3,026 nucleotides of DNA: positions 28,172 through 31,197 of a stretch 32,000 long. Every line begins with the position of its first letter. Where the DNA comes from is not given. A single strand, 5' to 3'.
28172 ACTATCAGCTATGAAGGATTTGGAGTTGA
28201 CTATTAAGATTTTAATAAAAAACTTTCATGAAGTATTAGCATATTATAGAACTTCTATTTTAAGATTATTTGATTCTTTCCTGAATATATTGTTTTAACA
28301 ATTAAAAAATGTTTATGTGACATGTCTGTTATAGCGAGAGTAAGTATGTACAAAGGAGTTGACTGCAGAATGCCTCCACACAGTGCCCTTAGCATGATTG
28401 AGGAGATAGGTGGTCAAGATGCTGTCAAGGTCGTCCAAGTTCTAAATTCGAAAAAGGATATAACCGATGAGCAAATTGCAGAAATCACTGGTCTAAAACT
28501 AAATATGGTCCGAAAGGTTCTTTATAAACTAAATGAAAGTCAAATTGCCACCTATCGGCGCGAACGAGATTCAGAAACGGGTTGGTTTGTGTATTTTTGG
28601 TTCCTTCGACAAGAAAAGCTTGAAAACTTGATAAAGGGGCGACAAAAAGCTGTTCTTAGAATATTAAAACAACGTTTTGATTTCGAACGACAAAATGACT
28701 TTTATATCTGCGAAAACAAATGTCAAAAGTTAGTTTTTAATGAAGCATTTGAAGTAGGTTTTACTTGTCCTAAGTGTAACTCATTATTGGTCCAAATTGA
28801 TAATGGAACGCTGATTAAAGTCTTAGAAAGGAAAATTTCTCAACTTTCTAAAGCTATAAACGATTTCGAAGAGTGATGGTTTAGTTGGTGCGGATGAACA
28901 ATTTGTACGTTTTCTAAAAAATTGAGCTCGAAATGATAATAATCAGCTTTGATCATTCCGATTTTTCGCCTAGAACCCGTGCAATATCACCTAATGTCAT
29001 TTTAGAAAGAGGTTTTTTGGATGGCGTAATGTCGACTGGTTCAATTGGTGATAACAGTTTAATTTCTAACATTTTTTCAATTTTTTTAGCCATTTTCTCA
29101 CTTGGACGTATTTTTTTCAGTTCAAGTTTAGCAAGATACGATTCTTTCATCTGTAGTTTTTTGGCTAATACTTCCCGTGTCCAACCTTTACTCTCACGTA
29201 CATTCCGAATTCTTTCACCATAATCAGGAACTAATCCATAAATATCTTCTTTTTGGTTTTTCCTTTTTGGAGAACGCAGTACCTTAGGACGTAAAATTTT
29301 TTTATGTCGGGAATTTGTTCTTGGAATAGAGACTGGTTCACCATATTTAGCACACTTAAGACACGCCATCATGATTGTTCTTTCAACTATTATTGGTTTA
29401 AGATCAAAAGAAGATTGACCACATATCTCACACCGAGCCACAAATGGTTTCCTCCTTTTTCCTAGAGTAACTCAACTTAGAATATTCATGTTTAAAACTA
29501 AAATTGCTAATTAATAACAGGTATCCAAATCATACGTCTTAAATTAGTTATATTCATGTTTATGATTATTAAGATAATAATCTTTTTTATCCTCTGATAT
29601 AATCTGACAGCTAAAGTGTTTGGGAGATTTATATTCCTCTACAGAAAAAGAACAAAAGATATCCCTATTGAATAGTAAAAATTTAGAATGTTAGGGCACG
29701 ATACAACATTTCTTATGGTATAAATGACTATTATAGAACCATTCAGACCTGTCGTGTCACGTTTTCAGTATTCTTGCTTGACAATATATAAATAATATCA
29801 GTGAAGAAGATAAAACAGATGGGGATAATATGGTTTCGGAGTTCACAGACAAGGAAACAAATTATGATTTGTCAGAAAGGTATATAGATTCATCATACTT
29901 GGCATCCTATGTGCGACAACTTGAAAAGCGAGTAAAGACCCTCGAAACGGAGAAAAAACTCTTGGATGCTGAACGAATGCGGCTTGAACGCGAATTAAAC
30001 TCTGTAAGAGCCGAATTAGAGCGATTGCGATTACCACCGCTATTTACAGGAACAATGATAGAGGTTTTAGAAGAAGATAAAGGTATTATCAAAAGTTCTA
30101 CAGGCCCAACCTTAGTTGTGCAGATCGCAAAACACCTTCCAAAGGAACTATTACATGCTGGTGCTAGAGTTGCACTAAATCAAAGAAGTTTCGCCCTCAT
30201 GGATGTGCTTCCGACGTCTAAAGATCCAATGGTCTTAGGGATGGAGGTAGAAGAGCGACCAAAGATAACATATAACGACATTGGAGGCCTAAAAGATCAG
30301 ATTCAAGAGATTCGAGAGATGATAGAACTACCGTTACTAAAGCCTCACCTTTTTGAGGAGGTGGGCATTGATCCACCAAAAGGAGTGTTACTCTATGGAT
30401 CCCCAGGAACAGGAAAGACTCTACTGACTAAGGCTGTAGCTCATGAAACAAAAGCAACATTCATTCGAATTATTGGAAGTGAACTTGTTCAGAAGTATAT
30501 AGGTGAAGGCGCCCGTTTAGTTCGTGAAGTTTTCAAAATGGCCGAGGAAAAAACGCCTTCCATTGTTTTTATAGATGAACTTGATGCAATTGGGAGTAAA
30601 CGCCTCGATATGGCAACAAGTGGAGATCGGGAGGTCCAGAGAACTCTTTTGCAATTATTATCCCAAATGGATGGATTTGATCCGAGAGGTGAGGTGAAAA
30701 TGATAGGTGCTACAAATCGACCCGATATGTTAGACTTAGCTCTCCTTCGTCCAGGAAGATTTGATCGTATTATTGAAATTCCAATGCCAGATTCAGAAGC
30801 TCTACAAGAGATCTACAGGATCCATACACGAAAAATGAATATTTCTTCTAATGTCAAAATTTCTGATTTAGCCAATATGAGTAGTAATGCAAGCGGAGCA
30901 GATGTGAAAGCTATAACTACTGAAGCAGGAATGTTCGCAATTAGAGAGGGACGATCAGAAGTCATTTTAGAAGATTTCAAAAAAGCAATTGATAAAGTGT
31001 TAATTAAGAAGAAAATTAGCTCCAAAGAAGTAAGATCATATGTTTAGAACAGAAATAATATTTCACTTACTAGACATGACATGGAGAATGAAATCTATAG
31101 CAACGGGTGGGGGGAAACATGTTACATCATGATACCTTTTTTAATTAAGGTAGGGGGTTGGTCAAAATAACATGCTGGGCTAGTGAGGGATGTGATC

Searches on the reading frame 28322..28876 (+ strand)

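Call 57: search_protein_families(library=pfam, max_evalue=0.001, proteins=[window:28322-28876:+])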
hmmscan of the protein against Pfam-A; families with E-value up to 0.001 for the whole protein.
window:28322-28876:+ (184 aa): 1 family
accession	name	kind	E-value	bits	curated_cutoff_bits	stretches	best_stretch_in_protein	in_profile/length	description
PF02002.24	TFIIE_alpha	-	1.4e-23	83.2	22.9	1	25-123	6-104/105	TFIIE alpha subunit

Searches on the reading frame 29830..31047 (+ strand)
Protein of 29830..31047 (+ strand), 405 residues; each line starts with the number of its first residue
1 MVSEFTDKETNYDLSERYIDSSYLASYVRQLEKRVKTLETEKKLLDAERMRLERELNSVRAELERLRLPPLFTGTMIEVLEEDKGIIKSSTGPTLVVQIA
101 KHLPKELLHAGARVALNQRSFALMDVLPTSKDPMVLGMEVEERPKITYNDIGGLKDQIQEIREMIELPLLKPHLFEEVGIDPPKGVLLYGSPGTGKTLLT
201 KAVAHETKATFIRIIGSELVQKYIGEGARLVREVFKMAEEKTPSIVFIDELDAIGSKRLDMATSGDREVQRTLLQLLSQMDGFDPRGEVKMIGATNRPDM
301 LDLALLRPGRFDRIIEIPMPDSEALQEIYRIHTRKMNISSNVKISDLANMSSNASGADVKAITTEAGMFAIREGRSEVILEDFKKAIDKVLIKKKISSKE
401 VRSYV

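Call 57: search_protein_families(library=pfam, max_evalue=0.001, proteins=[window:29830-31047:+])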
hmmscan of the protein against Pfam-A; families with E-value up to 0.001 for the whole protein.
window:29830-31047:+ (405 aa): 10 families
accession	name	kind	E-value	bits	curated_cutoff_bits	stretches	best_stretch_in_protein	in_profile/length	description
PF00004.35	AAA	-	9e-44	149.5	21.2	1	186-318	1-130/131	ATPase family associated with various cellular activities (AAA)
PF16450.11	Prot_ATP_ID_OB_C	-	1.2e-13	51.1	23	1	74-128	2-56/56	Proteasomal ATPase OB C-terminal domain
PF17862.7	AAA_lid_3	-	1.2e-09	38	27.2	1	341-385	1-45/45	AAA+ lid domain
PF07724.20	AAA_2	-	1.1e-06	29.2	27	1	186-278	6-100/166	AAA domain (Cdc48 subfamily)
PF13191.12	AAA_16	-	2.1e-06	28.7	32.6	1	173-208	14-49/167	AAA ATPase domain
PF05673.19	DUF815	-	1.9e-05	24.4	23.8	1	182-251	52-116/249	Protein of unknown function (DUF815)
PF17758.7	Prot_ATP_ID_OB_N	-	4.5e-05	23.5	23.4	1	74-122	3-51/62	Proteasomal ATPase OB N-terminal domain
PF07728.20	AAA_5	-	6.8e-05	23.3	22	1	185-262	1-86/139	AAA domain (dynein-related subfamily)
PF05496.18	RuvB_N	-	0.00062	20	27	0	185-253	35-95/159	Holliday junction DNA helicase RuvB P-loop domain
PF20720.3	nSTAND3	-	0.0007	19.8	27.2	0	186-267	20-87/155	Novel STAND NTPase 3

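Call 92: find_encoding_contigs(protein=window:29830-31047:+, flank=10000, max_places=2)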
Protein window:29830-31047:+ (405 aa): 3 contigs read that carry it; 2 places shown.
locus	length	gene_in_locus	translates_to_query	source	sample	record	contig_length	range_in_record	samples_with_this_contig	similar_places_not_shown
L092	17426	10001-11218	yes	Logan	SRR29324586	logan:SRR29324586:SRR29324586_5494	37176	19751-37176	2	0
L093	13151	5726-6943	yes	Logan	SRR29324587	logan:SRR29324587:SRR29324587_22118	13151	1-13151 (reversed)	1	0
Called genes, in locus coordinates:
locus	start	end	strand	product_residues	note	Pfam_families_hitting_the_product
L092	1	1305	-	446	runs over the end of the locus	PF22023:Pus10_THUMP_arc, PF21238:Pus10_C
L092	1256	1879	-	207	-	PF04013:Methyltrn_RNA_2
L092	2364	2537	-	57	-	-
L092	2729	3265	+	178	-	-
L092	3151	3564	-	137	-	PF01797:Y1_Tnp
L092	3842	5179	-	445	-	PF02881:SRP54_N, PF13191:AAA_16 (weak), PF13401:AAA_22, PF24883:NPHP3_N (faint), PF00448:SRP54, PF01656:CbiA, PF02492:cobW (faint), PF02978:SRP_SPB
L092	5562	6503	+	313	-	-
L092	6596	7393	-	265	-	PF24872:DUF2110_N (weak), PF09883:DUF2110, PF24873:DUF2110_C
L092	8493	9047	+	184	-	PF02002:TFIIE_alpha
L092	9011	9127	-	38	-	-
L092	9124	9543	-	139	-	PF24250:HVO_2718 (faint), PF12844:HTH_19 (weak), PF13560:HTH_31 (weak), PF01381:HTH_3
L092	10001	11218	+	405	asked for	PF13191:AAA_16 (faint), PF16450:Prot_ATP_ID_OB_C, PF05673:DUF815 (faint), PF00004:AAA, PF07724:AAA_2 (weak), PF17862:AAA_lid_3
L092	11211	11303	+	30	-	-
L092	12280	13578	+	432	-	PF01966:HD, PF19276:HD_assoc_2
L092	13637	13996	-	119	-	-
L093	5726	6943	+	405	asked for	PF13191:AAA_16 (faint), PF16450:Prot_ATP_ID_OB_C, PF05673:DUF815 (faint), PF00004:AAA, PF07724:AAA_2 (weak), PF17862:AAA_lid_3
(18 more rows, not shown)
